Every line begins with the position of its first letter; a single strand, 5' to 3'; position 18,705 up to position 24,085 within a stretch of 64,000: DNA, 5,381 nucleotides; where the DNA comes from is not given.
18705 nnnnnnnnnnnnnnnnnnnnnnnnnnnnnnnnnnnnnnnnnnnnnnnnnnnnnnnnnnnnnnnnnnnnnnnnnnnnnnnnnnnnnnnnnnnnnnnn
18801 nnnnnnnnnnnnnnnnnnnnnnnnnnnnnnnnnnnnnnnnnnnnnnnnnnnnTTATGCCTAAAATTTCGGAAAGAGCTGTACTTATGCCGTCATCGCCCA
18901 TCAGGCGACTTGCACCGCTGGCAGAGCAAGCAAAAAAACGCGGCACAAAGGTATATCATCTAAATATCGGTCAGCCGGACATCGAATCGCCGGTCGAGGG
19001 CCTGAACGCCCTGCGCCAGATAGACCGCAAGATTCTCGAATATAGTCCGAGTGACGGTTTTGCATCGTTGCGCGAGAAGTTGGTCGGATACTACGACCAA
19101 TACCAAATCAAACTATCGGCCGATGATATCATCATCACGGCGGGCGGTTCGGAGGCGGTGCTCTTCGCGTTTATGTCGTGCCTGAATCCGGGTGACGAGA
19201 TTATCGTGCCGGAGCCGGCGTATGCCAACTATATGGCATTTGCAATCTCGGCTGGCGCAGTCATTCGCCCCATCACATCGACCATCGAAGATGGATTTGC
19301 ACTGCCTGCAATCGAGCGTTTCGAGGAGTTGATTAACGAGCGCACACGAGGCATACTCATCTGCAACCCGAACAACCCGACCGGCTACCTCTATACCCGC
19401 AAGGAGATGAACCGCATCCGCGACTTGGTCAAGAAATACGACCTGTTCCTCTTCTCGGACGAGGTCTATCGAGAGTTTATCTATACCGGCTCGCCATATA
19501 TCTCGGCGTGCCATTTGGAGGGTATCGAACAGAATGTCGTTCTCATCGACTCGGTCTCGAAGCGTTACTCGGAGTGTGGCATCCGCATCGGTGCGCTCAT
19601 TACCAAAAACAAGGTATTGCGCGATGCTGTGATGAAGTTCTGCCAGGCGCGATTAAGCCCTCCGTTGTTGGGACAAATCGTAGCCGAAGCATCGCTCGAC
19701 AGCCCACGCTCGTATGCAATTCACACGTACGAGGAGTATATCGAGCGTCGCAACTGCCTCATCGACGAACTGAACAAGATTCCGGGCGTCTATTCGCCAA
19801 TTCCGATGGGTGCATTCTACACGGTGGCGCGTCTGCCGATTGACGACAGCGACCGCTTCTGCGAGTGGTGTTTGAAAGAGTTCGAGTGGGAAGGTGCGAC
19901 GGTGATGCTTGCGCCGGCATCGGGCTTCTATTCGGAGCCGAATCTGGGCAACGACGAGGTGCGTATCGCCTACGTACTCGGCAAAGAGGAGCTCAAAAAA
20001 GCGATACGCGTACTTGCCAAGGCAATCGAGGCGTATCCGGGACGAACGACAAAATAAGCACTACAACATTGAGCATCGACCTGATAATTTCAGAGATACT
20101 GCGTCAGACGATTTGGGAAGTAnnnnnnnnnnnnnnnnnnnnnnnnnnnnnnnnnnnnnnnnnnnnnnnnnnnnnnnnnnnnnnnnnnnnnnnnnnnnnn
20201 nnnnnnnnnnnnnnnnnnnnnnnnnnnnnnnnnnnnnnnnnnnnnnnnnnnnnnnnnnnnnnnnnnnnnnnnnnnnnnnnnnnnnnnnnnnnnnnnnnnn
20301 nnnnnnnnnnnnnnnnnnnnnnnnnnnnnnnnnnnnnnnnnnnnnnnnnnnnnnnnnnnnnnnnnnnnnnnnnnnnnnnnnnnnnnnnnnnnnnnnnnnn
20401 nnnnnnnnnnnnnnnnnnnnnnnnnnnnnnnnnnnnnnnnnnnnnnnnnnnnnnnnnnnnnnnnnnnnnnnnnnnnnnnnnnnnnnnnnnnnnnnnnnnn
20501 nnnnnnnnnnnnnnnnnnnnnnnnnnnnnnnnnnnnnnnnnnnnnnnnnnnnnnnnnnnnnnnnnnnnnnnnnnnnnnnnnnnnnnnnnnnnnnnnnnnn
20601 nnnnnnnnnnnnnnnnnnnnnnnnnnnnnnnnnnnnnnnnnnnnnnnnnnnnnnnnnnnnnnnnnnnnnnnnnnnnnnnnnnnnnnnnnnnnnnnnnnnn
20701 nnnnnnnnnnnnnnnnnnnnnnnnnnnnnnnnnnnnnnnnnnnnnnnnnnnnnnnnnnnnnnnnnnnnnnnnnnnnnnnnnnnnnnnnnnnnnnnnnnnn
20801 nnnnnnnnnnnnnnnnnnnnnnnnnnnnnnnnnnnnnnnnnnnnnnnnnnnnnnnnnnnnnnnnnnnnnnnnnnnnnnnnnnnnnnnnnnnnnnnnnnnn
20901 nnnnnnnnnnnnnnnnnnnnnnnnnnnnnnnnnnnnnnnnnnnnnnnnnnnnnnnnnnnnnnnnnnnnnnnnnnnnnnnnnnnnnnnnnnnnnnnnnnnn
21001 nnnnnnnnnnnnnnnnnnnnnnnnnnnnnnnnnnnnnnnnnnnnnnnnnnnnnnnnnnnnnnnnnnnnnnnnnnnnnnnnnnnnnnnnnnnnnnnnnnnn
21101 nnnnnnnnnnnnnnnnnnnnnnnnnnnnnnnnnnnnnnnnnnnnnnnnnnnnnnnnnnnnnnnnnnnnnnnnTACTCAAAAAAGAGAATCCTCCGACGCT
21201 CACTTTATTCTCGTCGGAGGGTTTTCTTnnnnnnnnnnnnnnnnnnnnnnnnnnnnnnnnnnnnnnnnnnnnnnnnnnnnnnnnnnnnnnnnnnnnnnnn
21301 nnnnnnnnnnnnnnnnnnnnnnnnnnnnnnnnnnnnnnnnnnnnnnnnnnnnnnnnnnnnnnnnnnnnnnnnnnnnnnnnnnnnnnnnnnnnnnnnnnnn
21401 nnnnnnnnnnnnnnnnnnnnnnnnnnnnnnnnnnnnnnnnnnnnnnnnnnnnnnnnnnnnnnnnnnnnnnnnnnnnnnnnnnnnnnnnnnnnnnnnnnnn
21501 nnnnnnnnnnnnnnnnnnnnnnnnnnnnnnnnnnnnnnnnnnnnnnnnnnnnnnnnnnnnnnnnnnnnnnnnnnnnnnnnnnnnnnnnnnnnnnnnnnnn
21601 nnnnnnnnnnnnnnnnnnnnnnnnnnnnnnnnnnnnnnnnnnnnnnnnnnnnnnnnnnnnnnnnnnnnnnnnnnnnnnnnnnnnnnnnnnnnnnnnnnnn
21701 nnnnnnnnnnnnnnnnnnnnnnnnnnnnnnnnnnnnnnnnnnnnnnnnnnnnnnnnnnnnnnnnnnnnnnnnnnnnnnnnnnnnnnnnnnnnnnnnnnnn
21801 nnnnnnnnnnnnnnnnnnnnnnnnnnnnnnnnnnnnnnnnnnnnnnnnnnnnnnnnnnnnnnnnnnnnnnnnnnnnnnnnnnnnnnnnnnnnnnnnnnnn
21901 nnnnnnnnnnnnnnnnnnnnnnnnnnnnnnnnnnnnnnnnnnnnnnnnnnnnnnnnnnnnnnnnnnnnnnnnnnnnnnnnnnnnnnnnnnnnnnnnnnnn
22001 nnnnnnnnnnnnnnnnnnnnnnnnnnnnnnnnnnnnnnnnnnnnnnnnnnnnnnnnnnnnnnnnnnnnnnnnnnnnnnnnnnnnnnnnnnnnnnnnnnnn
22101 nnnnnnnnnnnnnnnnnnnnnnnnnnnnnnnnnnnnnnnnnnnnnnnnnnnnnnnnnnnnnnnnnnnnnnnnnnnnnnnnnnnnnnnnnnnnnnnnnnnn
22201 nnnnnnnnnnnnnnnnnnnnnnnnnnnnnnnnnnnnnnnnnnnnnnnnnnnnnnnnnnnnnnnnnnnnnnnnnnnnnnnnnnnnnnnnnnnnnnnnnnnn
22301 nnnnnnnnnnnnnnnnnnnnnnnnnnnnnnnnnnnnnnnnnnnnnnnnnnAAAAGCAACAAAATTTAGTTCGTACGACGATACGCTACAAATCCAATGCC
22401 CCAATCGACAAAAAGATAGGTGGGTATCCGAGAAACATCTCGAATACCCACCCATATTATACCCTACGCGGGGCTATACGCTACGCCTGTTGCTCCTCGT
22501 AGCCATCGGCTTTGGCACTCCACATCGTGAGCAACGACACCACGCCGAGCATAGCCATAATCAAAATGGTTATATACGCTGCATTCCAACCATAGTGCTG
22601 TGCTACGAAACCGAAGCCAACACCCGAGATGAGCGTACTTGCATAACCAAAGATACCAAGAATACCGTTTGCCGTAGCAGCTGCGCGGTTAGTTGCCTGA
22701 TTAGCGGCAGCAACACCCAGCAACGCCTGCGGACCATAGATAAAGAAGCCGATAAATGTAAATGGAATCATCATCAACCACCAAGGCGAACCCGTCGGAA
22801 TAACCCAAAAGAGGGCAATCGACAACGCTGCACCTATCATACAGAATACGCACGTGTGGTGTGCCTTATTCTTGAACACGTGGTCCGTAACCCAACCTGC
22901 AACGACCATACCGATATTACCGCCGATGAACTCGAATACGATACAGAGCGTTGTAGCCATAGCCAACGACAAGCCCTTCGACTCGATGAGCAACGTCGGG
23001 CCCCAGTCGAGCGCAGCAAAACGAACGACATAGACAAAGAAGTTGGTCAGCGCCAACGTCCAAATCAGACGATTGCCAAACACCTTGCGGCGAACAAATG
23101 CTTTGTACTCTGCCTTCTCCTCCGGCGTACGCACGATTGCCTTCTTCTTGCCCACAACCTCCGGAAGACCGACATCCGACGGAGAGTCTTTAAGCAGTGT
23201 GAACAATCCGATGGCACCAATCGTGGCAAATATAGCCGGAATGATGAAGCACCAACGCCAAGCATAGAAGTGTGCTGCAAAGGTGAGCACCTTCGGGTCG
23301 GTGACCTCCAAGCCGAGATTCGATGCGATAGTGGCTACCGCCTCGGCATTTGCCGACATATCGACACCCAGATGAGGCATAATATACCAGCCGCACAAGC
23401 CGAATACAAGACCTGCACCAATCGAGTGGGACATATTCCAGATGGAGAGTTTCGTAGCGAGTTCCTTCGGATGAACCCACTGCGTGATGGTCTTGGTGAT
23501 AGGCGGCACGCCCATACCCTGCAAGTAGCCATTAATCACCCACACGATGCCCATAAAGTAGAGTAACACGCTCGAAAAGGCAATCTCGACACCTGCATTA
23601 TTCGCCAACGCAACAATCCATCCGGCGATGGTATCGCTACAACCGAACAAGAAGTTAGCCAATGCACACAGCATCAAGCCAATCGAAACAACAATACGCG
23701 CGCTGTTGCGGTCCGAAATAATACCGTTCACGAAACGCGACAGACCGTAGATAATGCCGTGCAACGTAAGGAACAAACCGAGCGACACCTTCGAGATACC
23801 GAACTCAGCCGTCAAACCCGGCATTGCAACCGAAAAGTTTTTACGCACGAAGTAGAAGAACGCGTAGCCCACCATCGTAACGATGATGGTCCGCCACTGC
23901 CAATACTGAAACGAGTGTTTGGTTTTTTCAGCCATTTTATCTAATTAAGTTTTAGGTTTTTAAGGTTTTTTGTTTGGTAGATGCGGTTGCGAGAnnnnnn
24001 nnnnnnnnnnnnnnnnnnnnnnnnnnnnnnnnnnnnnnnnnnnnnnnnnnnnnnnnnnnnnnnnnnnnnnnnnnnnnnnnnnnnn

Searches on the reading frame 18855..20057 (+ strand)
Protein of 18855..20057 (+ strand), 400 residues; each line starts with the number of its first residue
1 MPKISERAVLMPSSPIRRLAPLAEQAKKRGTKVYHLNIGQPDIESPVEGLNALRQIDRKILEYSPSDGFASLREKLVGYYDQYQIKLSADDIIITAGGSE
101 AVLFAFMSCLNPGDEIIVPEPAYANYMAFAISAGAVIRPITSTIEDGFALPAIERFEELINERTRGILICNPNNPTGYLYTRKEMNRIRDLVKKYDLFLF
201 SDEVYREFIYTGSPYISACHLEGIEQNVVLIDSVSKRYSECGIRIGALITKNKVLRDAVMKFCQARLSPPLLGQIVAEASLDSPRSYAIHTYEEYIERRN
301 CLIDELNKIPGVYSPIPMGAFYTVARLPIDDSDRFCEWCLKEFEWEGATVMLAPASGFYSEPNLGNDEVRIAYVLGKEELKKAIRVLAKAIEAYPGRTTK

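Call 63: search_protein_families(library=pfam, proteins=[window:18855-20057:+], max_evalue=0.00001)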
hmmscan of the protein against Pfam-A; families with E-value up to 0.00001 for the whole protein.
window:18855-20057:+ (400 aa): 2 families
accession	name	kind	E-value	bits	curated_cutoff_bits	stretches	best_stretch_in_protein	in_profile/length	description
PF00155.27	Aminotran_1_2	-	1.9e-48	165.9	19.7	1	32-386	2-360/361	Aminotransferase class I and II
PF00266.25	Aminotran_5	-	9e-06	25.3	21.5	0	88-203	60-176/371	Aminotransferase class-V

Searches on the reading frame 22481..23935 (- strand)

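Call 63: search_protein_families(library=pfam, proteins=[window:22481-23935:-], max_evalue=0.00001)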
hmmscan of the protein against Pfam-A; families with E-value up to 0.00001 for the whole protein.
window:22481-23935:- (484 aa): 1 family
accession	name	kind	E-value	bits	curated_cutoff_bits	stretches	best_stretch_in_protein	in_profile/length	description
PF07690.21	MFS_1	-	7.1e-36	124.3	33.4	1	21-437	2-346/347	Major Facilitator Superfamily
